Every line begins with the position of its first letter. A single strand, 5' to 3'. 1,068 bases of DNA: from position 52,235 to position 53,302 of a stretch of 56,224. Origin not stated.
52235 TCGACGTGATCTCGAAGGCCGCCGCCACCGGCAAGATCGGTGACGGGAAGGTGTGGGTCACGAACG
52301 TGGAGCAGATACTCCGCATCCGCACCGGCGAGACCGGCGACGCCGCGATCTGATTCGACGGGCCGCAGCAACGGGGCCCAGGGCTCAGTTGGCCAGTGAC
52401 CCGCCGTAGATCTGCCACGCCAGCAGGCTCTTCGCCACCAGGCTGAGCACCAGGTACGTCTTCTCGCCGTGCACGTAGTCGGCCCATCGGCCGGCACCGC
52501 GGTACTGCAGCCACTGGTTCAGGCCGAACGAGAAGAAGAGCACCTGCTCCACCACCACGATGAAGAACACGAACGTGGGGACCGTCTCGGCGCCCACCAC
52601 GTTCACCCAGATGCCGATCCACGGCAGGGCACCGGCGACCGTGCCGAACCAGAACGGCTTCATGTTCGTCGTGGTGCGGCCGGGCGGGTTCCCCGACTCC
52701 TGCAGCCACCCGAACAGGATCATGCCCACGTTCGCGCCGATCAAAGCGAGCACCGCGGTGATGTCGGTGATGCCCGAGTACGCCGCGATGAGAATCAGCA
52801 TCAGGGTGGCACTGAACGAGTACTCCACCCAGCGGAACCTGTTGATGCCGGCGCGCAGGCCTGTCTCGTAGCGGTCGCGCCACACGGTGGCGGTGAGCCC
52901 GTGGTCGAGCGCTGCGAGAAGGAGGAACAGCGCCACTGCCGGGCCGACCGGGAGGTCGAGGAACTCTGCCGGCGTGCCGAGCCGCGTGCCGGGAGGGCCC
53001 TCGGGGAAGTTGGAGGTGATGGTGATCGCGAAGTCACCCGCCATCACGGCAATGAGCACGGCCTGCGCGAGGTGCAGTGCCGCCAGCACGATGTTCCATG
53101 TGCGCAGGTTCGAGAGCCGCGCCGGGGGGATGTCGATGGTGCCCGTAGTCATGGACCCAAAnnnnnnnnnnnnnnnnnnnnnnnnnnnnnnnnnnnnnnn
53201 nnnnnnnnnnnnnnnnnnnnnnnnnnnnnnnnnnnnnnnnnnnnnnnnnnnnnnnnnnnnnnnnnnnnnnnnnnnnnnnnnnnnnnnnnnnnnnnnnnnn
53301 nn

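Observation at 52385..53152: Heliorhodopsin gene with counterion Glu and Schiff-base Lys intact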

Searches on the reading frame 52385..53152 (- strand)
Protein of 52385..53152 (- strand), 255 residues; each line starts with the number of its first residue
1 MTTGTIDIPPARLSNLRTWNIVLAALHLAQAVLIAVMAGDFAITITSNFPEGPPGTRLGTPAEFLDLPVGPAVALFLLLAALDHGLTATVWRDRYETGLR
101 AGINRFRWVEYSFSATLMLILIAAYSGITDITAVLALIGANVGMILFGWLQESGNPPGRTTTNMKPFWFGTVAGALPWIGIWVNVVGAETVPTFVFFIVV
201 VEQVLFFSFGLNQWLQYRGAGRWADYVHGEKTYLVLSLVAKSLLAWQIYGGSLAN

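Call 3: search_protein_families(library=pfam, proteins=[window:52385-53152:-], max_evalue=0.01)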
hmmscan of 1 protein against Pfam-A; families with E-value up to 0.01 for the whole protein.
window:52385-53152:- (255 aa): 1 family
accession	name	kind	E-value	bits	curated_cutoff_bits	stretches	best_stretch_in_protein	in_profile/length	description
PF18761.7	Heliorhodopsin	-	5.4e-93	311.2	26.7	1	16-253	1-242/242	Heliorhodopsin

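Call 4: search_protein_families(library=ncbifam, proteins=[window:52385-53152:-], max_evalue=0.01)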
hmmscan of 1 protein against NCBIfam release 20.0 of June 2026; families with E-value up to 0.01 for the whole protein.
window:52385-53152:- (255 aa): 1 family
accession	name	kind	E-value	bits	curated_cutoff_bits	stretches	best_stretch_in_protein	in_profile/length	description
NF038020.1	HeR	equivalog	3.5e-78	262.5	100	1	16-253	1-244/244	heliorhodopsin HeR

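Call 5: search_solved_structures(query=window:52385-53152:-, max_evalue=0.01, show_alignments=3)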
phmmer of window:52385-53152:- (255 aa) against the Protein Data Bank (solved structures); distinct sequences matched with E-value up to 0.01: 6.
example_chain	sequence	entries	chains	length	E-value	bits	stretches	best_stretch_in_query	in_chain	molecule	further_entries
9ljj_A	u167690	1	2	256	2e-65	224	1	13-253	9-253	Heliorhodopsin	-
6su3_X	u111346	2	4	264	2.2e-65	223.8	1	13-253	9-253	48C12 heliorhodopsin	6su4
6uh3_A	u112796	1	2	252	3.4e-65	223.2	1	13-253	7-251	Heliorhodopsin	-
6is6_A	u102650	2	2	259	1.9e-51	178.1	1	15-253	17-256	heliorhodopsin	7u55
7clj_A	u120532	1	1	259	4.7e-51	176.9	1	15-253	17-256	heliorhodopsin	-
9vfc_A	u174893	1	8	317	2.8e-35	125.2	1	16-251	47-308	heliorhodopsin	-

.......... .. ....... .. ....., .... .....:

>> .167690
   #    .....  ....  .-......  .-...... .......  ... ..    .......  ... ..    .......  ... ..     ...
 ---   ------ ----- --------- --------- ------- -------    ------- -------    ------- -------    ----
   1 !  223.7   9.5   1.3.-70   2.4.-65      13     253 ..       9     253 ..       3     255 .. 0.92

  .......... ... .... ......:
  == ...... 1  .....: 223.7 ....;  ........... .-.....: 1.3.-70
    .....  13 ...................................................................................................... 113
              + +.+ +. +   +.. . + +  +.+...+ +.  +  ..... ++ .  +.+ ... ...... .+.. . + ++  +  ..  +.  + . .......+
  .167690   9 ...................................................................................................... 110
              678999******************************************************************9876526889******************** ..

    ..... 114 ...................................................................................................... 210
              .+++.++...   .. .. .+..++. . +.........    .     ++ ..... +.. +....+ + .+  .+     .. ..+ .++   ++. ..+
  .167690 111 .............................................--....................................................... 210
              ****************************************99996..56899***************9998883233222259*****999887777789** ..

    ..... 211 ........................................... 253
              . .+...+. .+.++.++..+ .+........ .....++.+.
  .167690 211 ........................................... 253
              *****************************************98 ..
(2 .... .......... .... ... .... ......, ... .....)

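Call 8: find_homologous_proteins(query=window:52385-53152:-, max_evalue=1e-20)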
Query window:52385-53152:- (255 aa): 5689 proteins with E <= 1e-20 among 8000 candidates; the best 120 are listed.
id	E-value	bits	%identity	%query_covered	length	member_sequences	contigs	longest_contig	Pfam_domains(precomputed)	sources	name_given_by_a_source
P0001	2.5e-156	537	96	100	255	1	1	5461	PF18761.8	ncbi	ncbi:MAG: hypothetical protein RJB57_806 [Actinomycetota bacterium]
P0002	2.4e-155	534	93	100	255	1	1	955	PF18761.8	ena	-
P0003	8.4e-155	532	93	100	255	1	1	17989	PF18761.8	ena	-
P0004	3.1e-154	530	92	100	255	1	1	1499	PF18761.8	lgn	-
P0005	3.5e-154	530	93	100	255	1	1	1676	PF18761.8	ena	-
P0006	1.1e-153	528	94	100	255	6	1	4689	PF18761.8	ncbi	ncbi:MAG: heliorhodopsin HeR [Acidimicrobiales bacterium]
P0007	1.3e-153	528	92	100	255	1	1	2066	PF18761.8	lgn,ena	-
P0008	4.9e-153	526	92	100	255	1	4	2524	PF18761.8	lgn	-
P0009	4.9e-153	526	92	100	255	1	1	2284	PF18761.8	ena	-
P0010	5.0e-153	526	92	100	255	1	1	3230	PF18761.8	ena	-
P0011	5.7e-153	526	92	100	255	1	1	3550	PF18761.8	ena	-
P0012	1.6e-152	524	92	100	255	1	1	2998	PF18761.8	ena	-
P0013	8.8e-149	512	90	98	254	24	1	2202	PF18761.8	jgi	-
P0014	1.3e-141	489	85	100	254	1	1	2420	PF18761.8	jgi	jgi:hypothetical protein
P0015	1.4e-124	433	74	100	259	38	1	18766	PF18761.8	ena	-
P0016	2.1e-124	432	75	100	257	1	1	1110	PF18761.8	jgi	jgi:hypothetical protein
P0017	1.7e-123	429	81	95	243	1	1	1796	PF18761.8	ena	-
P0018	1.8e-123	429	75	98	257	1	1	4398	PF18761.8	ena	-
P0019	3.2e-123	428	77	97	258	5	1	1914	PF18761.8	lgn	-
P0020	3.6e-123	428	74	100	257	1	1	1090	PF18761.8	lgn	-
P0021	4.7e-123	428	75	98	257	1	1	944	PF18761.8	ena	-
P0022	1.1e-122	426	74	98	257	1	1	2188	PF18761.8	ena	-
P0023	1.1e-122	426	75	98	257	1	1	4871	PF18761.8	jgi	-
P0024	1.5e-122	426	76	98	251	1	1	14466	PF18761.8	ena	-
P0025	3.6e-122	425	78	96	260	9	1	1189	PF18761.8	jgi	jgi:hypothetical protein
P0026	5.1e-122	424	76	98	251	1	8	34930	PF18761.8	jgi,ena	jgi:hypothetical protein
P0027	6.6e-122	424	74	99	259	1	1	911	PF18761.8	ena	-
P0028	8.8e-122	424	72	100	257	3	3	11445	PF18761.8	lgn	-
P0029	1.1e-121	423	74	98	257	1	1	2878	PF18761.8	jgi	jgi:hypothetical protein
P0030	1.9e-121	422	76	98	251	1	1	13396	PF18761.8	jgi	-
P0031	4.9e-121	421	75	98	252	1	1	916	PF18761.8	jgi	jgi:Heliorhodopsin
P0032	6.0e-121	421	76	98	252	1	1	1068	PF18761.8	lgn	-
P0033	6.5e-121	421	75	98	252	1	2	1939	PF18761.8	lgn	-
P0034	8.8e-121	420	75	98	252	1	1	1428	PF18761.8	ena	-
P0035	9.0e-121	420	75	98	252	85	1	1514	PF18761.8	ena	-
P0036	1.4e-120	420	75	98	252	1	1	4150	PF18761.8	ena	-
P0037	1.4e-120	420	79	95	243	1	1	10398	PF18761.8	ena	-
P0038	1.5e-120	419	75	96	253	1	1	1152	PF18761.8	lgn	-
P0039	1.8e-120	419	75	98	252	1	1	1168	PF18761.8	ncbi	-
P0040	2.8e-120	419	75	98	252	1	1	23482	PF18761.8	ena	-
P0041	3.6e-120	418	75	98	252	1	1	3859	PF18761.8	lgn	-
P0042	3.8e-120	418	75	98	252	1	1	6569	PF18761.8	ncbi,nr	ncbi:MAG: hypothetical protein EB132_01285 [Actinobacteria bacterium]|nr:hypothetical protein [Actin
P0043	3.9e-120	418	75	98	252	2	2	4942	PF18761.8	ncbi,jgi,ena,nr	ncbi:MAG: hypothetical protein EBZ55_01270 [Actinobacteria bacterium]|nr:hypothetical protein [Actin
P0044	4.1e-120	418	77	96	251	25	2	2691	PF18761.8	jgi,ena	-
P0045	5.5e-120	418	75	98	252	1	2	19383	PF18761.8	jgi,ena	-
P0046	5.5e-120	418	72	100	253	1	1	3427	PF18761.8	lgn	-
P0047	5.6e-120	418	75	98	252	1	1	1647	PF18761.8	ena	-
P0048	6.0e-120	418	72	100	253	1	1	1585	PF18761.8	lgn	-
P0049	6.3e-120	417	75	98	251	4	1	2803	PF18761.8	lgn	-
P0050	6.4e-120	417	74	98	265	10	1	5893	PF18761.8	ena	-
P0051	7.4e-120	417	73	100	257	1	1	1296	PF18761.8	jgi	-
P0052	7.6e-120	417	75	98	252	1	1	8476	PF18761.8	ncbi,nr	ncbi:MAG: hypothetical protein EBY96_00305 [Actinobacteria bacterium]|nr:hypothetical protein [Actin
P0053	7.8e-120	417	75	98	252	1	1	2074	PF18761.8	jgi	-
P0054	8.0e-120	417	74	99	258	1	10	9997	PF18761.8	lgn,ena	-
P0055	1.2e-119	416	75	98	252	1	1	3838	PF18761.8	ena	-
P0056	1.3e-119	416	72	100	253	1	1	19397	PF18761.8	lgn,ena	-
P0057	1.8e-119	416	71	100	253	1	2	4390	PF18761.8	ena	-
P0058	2.4e-119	416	75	98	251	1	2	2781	PF18761.8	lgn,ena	-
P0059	3.3e-119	415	75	97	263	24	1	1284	PF18761.8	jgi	jgi:hypothetical protein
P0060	3.8e-119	415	75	98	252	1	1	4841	PF18761.8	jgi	-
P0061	4.1e-119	415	72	98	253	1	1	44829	PF18761.8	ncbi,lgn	-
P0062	6.7e-119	414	76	97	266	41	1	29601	PF18761.8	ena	-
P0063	1.1e-118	413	75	96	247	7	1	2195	PF18761.8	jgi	-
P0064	1.3e-118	413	75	98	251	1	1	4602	PF18761.8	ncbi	ncbi:MAG: heliorhodopsin HeR [Ilumatobacteraceae bacterium]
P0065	1.3e-118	413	74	100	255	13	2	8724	PF18761.8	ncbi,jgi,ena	jgi:hypothetical protein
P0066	1.4e-118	413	77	95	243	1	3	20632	PF18761.8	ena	-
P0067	1.9e-118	413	72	100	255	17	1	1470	PF18761.8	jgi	jgi:hypothetical protein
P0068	2.0e-118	413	71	100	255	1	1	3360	PF18761.8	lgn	-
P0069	4.7e-118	411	74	100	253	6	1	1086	PF18761.8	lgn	-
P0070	5.6e-118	411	72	100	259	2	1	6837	PF18761.8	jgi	jgi:hypothetical protein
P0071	1.3e-117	410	71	100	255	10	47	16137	PF18761.8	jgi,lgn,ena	jgi:hypothetical protein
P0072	1.3e-117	410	71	97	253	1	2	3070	PF18761.8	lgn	-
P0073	1.6e-117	410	74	97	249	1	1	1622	PF18761.8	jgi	-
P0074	2.1e-117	409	71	100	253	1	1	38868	PF18761.8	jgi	jgi:hypothetical protein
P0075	2.8e-117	409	72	100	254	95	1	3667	PF18761.8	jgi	jgi:hypothetical protein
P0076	2.8e-117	409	74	97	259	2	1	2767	PF18761.8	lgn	-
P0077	3.1e-117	409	73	97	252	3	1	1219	PF18761.8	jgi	-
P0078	3.5e-117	408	73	97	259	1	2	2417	PF18761.8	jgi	jgi:hypothetical protein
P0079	4.4e-117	408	74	96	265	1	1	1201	PF18761.8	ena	-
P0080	4.5e-117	408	73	98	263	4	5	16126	PF18761.8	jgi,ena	jgi:hypothetical protein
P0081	5.4e-117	408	73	98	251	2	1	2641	PF18761.8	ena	-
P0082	7.9e-117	407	73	98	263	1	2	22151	PF18761.8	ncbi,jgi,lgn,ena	jgi:hypothetical protein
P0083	1.0e-116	407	73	97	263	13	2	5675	PF18761.8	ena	-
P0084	1.1e-116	407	74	97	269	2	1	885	PF18761.8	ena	-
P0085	1.1e-116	407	74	96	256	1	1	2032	PF18761.8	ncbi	ncbi:MAG: heliorhodopsin HeR [Actinomycetota bacterium]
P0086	1.6e-116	406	73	97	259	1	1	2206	PF18761.8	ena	-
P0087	2.1e-116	406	71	100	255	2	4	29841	PF18761.8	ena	-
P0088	2.1e-116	406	73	97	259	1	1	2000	PF18761.8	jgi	jgi:hypothetical protein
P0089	2.4e-116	406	73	97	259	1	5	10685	PF18761.8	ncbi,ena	-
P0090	2.7e-116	406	73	97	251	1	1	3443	PF18761.8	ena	-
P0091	3.2e-116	405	74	97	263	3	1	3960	PF18761.8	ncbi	ncbi:MAG: hypothetical protein RLZ14_1150 [Actinomycetota bacterium]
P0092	3.3e-116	405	76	96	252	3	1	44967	PF18761.8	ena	-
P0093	3.9e-116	405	75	96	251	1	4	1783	PF18761.8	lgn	-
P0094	4.4e-116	405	72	98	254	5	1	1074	PF18761.8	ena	-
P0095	4.5e-116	405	73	97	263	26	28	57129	PF18761.8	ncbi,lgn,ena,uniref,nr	ncbi:MAG: hypothetical protein F2873_00285 [Actinobacteria bacterium]|uniref:Unannotated protein n=1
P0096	5.8e-116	404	72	99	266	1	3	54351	PF18761.8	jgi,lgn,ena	jgi:hypothetical protein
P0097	5.9e-116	404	74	96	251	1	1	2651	PF18761.8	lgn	-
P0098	6.1e-116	404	73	96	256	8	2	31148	PF18761.8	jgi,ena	-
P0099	8.2e-116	404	72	98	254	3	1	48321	PF18761.8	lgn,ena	-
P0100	2.0e-115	403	71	97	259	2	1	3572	PF18761.8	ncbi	ncbi:MAG: hypothetical protein RLZ04_681 [Actinomycetota bacterium]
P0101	2.8e-115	402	73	97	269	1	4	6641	PF18761.8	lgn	-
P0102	3.7e-115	402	73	97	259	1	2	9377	PF18761.8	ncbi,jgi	jgi:hypothetical protein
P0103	4.5e-115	402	74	96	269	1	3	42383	PF18761.8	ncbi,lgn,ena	-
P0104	6.0e-115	401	72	96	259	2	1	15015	PF18761.8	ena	-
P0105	6.9e-115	401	73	96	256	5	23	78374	PF18761.8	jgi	-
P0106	7.0e-115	401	72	95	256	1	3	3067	PF18761.8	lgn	-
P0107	7.4e-115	401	75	96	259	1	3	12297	PF18761.8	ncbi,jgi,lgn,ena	ncbi:MAG: hypothetical protein RI958_163 [Actinomycetota bacterium]|jgi:hypothetical protein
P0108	7.6e-115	401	75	96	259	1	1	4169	PF18761.8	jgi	jgi:hypothetical protein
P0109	8.5e-115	401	75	96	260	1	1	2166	PF18761.8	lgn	-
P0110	9.2e-115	401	73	97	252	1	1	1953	PF18761.8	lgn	-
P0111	1.1e-114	400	72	98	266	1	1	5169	PF18761.8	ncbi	-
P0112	1.2e-114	400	71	98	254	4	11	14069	PF18761.8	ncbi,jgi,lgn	ncbi:MAG: hypothetical protein RLZZ526_194 [Actinomycetota bacterium]|jgi:hypothetical protein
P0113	1.3e-114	400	72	97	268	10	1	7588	PF18761.8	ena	-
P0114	2.0e-114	399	71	96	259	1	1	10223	PF18761.8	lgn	-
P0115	2.1e-114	399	73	95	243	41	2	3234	PF18761.8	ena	-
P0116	2.2e-114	399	73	97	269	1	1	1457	PF18761.8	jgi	jgi:hypothetical protein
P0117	2.9e-114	399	72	96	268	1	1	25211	PF18761.8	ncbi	-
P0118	3.3e-114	399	73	97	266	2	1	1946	PF18761.8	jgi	jgi:hypothetical protein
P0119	3.3e-114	399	71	97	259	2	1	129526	PF18761.8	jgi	-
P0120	3.7e-114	399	75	96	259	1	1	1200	PF18761.8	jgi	jgi:hypothetical protein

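Call 14: find_related_loci(query=A1, collection=genome_contigs, flank=8000)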
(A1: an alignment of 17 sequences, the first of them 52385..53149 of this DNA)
Query A1 (254 aa) in genome_contigs; peptide patterns used: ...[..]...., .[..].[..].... (x = any residue, [..] = any of these).
600 stretches matched a pattern (row limit reached: there are more); 541 encode a relative of the query (tblastn E <= 1e-3); the best 80 are kept; 80 distinct loci.
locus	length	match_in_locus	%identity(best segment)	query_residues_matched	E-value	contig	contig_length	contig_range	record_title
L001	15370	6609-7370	93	1-254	3e-154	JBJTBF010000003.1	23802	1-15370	MAG: Acidimicrobiales bacterium isolate samp_4332_metadecoder_857 samp_4332_49436, whole genome shotgun sequence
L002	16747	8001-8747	90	5-253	2e-143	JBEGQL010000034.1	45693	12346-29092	MAG: Actinomycetota bacterium isolate pamunkeyriver_2019_sw_WHONDRS-S19S_0054_B_bin.148 scaffold_2064848, whole genome s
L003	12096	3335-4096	74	1-254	1e-129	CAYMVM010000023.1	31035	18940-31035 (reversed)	MAG TPA_asm: uncultured Bifidobacterium sp. isolate SRP193358_co1_833 genome assembly, contig: NODE_3086_length_31035_co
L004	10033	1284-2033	76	5-254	8e-130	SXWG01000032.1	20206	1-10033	MAG: Actinomycetota bacterium isolate F1-20-MAGs022 F1-20__c127680, whole genome shotgun sequence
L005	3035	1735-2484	75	5-254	2e-132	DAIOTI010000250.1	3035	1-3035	MAG TPA_asm: Ilumatobacteraceae bacterium isolate CTOTU6231 NODE_11457_length_3035_cov_4.134228, whole genome shotgun se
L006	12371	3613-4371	74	2-254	6e-126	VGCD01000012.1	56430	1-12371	MAG: Actinomycetota bacterium isolate K_Offshore_surface_m2_010 K_Offshore_surface_m2_010_Ga0194130_10000772, whole geno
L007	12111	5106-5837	78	11-254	2e-124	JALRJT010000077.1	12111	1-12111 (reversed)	MAG: Ilumatobacteraceae bacterium isolate WKH.12 WKH_1089074, whole genome shotgun sequence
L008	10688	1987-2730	74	7-254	7e-123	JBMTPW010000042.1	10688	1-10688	MAG: Ilumatobacteraceae bacterium isolate Tbon_V4_S23_100percent_par_Tbon_V4_S23_metabat.52 NODE_3148_length_10688_cov_4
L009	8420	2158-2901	77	7-254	1e-120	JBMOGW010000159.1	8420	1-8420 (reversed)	MAG: Ilumatobacteraceae bacterium isolate Deming_bin.316 contig27107, whole genome shotgun sequence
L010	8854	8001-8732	74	11-254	5e-119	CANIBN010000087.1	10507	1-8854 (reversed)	MAG: Acidimicrobiales bacterium isolate RE-9nov16-243 genome assembly, contig: RE-9nov16-C15965, whole genome shotgun se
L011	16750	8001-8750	72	5-254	3e-118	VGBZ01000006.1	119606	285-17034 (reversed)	MAG: Actinomycetota bacterium isolate K_Offshore_80m_m1_195 K_Offshore_80m_m1_195_Ga0194132_10000200, whole genome shotg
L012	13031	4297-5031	75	10-254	3e-118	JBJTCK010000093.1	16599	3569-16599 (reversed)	MAG: Actinomycetota bacterium isolate samp_4331_semibin_204 samp_4331_1417671, whole genome shotgun sequence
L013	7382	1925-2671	71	5-253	2e-118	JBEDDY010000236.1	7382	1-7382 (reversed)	MAG: Actinomycetota bacterium isolate NASQAN2014_185_B_bin.55 scaffold_360947, whole genome shotgun sequence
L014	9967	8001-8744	72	7-254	2e-117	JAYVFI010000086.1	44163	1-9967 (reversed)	MAG: Ilumatobacteraceae bacterium isolate GL44_Down_metabinner_1 GL44_Down_metabinner_1_85, whole genome shotgun sequenc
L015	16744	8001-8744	73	7-254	2e-117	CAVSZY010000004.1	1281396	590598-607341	MAG: uncultured Acidimicrobiaceae bacterium isolate MFD04651.bin.2.39 genome assembly, contig: contig_1805, whole genome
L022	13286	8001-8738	72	9-254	5e-117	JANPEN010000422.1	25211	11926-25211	MAG: Acidimicrobiia bacterium isolate VAR_78_metabat_23 VAR_78_k141_2106632, whole genome shotgun sequence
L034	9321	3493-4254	69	1-254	7e-114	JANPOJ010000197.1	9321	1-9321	MAG: Ilumatobacteraceae bacterium isolate VAR_87_metabat_130 VAR_87_k141_445528, whole genome shotgun sequence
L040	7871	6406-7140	71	10-254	7e-113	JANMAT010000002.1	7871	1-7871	MAG: Actinomycetes bacterium isolate OTE_1_metabat_490 OTE_1_k141_2533, whole genome shotgun sequence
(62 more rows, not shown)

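Call 37: search_protein_families(library=pfam, proteins=[L008:4962-5819:+, L040:4562-6334:+, L014:5063-6625:-, L034:4297-5238:-, L022:5915-6475:+, L011:8791-10797:-], max_evalue=0.00001)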
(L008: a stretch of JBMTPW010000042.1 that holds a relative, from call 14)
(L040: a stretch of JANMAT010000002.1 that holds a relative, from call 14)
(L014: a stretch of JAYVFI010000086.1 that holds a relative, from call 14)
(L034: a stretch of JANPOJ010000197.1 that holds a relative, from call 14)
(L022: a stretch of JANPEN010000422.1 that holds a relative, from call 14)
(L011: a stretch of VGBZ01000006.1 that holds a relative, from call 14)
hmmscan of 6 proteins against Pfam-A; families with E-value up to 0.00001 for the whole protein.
L008:4962-5819:+ (286 aa): 3 families
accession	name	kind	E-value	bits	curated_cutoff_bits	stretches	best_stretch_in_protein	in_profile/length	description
PF00106.31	adh_short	-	1.2e-44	152.6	26.6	1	32-224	1-187/195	short chain dehydrogenase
PF13561.12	adh_short_C2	-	8.7e-44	150.3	27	1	41-282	6-234/236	Enoyl-(Acyl carrier protein) reductase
PF08659.16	KR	-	2.7e-07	31.1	22.6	1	34-151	3-123/180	KR domain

L040:4562-6334:+ (591 aa): 4 families
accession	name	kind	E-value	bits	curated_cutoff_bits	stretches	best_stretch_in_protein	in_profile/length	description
PF11066.14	DUF2867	-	9.7e-37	126.9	27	1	405-548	1-141/142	Protein of unknown function (DUF2867)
PF13460.12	NAD_binding_10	-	1.2e-16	61.6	27.2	1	87-191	1-101/184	NAD(P)H-binding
PF05368.20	NmrA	-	1.9e-11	44.6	27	1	84-192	6-113/298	NmrA-like family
PF01370.27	Epimerase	-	4.8e-07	29.9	20.9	1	83-187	1-114/240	NAD dependent epimerase/dehydratase family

L014:5063-6625:- (521 aa): 1 family
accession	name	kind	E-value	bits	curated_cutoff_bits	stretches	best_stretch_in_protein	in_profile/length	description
PF04244.19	DPRP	-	8.5e-50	170.1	22.1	1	26-226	1-209/224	Deoxyribodipyrimidine photo-lyase-related protein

L034:4297-5238:- (314 aa): 1 family
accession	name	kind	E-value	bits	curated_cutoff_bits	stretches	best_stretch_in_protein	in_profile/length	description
PF09995.15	MPAB_Lcp_cat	-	2.7e-48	165.5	23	1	47-270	1-231/231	ER-bound oxygenase mpaB/B'/Rubber oxygenase, catalytic domain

L022:5915-6475:+ (187 aa): 1 family
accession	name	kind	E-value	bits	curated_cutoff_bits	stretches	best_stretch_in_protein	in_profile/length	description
PF00210.30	Ferritin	-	2e-28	99.5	24.5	1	50-186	3-136/142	Ferritin-like domain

L011:8791-10797:- (669 aa): 2 families
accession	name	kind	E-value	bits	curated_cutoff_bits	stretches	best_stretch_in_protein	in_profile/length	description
PF00501.34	AMP-binding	-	7.8e-70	236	29.9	1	145-523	6-383/384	AMP-binding enzyme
PF13193.12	AMP-binding_C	-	3.4e-21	76.4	24.5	1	574-649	1-76/76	AMP-binding enzyme C-terminal domain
